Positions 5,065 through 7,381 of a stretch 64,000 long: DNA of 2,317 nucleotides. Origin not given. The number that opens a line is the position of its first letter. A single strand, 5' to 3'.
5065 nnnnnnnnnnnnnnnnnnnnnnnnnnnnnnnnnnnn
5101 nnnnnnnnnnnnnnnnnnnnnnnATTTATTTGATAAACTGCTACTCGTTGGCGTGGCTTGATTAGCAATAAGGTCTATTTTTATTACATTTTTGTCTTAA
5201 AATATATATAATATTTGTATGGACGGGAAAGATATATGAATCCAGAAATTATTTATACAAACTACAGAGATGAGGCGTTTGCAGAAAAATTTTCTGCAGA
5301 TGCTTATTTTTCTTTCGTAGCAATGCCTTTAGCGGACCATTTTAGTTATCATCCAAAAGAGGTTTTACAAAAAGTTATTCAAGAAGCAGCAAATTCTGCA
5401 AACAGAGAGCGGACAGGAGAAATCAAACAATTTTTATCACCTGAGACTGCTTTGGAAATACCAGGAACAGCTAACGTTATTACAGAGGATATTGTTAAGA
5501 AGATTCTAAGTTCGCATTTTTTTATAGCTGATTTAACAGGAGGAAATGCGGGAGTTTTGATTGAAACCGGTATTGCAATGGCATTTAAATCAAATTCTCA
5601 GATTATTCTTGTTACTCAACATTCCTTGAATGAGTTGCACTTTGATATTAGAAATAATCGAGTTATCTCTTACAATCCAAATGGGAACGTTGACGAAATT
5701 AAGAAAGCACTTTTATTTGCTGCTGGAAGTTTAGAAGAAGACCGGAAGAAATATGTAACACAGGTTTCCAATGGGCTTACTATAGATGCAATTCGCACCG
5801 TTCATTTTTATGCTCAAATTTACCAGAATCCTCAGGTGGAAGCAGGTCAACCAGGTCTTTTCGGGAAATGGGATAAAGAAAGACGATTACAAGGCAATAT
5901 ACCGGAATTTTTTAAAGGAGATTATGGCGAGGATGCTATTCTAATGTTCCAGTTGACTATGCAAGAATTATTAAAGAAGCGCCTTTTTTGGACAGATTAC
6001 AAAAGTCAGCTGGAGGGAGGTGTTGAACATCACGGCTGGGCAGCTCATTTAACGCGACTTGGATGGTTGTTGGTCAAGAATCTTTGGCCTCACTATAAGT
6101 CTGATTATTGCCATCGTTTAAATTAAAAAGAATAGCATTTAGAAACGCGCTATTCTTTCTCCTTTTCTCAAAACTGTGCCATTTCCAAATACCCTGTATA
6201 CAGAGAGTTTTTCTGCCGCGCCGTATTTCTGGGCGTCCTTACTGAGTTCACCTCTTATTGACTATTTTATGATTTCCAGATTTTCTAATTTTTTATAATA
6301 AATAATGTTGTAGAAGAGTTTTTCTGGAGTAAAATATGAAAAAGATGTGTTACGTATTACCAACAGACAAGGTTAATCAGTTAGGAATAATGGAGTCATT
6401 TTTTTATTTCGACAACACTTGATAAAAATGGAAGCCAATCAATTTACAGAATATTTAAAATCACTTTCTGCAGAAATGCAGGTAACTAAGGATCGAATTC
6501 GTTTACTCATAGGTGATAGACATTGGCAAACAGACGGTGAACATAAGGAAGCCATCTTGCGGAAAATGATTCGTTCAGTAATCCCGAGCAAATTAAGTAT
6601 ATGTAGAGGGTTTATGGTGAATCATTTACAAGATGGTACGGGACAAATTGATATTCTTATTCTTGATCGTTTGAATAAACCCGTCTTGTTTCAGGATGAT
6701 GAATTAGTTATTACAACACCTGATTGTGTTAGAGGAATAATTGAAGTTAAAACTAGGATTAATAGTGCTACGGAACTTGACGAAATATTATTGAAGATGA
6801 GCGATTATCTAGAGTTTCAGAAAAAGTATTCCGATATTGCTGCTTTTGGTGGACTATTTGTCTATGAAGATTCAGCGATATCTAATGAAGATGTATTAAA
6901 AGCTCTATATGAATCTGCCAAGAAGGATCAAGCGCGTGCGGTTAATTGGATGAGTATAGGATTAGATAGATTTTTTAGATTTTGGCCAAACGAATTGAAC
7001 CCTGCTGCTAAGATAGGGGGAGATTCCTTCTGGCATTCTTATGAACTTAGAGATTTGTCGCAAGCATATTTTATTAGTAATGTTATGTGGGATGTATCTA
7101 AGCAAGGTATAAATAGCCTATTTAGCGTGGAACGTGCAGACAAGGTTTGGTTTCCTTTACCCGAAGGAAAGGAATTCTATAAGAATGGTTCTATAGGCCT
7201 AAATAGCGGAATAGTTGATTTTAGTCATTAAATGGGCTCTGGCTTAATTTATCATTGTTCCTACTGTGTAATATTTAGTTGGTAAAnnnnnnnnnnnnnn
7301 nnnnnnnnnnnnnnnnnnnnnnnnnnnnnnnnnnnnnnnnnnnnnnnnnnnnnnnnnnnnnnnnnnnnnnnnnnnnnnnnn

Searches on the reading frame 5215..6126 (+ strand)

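Call 3: search_protein_families(library=pfam, proteins=[window:5215-6126:+], max_evalue=0.1)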
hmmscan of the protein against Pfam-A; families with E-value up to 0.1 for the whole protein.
window:5215-6126:+ (303 aa): 1 family
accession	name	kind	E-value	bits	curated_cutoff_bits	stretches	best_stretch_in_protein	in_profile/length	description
PF05014.21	Nuc_deoxyrib_tr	-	0.033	14.8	28.8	1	81-134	44-97/117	Nucleoside 2-deoxyribosyltransferase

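Call 4: search_protein_families(library=padloc, proteins=[window:5215-6126:+], max_evalue=0.1)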
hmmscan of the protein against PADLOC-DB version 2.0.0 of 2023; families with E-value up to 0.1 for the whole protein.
window:5215-6126:+ (303 aa): 1 family
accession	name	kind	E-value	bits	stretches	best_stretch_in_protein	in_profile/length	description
PDLC00733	Effector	-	8.2e-06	22.9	1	88-167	292-368/388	TIR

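Call 5: search_protein_families(library=ncbifam, proteins=[window:5215-6126:+], max_evalue=0.01)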
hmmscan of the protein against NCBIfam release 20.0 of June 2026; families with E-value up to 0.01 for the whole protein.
window:5215-6126:+ (303 aa): 0 families

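Call 103: search_protein_families(library=phrogs, proteins=[window:5215-6126:+], max_evalue=0.01)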
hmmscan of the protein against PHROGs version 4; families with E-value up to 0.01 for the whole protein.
window:5215-6126:+ (303 aa): 5 families
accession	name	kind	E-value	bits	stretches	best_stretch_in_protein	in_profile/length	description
phrog_3634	-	unknown function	3.8e-08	34.2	1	86-165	50-124/237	-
phrog_16139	-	unknown function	1.7e-07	31.6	1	87-156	239-307/323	-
phrog_10872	-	unknown function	2.7e-06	27.9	1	88-186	72-157/306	-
phrog_1817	-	DNA, RNA and nucleotide metabolism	1.7e-05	25.5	1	84-142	59-117/192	nucleoside 2-deoxyribosyltransferase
phrog_26406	-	unknown function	0.0045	17.1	1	83-138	243-297/343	-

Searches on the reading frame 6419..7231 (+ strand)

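Call 3: search_protein_families(library=pfam, proteins=[window:6419-7231:+], max_evalue=0.1)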
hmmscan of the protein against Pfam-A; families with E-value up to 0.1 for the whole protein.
window:6419-7231:+ (270 aa): 1 family
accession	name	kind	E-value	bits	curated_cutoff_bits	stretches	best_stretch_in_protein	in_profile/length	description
PF20247.3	DUF6602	-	4.9e-19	68.6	27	1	34-127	8-98/104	Domain of unknown function (DUF6602)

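Call 4: search_protein_families(library=padloc, proteins=[window:6419-7231:+], max_evalue=0.1)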
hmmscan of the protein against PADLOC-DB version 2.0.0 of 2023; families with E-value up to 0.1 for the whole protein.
window:6419-7231:+ (270 aa): 4 families
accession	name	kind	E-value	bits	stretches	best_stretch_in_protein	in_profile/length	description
PDLC01495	PD_DExK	-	3.1e-22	76.6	1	8-128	2-118/123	"CAS-I,CAS-II,CAS-III,CAS-IV,CAS-V,CAS-VI; associated"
PDLC00745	Effector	-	1.3e-12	46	1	4-117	2-113/244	Endonuclease (NucC)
PDLC01051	NucC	-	2.4e-12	45.1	1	28-138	28-135/243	NucC nuclease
PDLC01134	PIWI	-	0.019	11.6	1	107-166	531-594/631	"PIWI, specific Argonaute family protein, linked to type III systems"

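Call 5: search_protein_families(library=ncbifam, proteins=[window:6419-7231:+], max_evalue=0.01)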
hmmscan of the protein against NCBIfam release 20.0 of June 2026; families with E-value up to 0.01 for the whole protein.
window:6419-7231:+ (270 aa): 0 families

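Call 103: search_protein_families(library=phrogs, proteins=[window:6419-7231:+], max_evalue=0.01)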
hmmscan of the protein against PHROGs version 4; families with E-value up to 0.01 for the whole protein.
window:6419-7231:+ (270 aa): 0 families
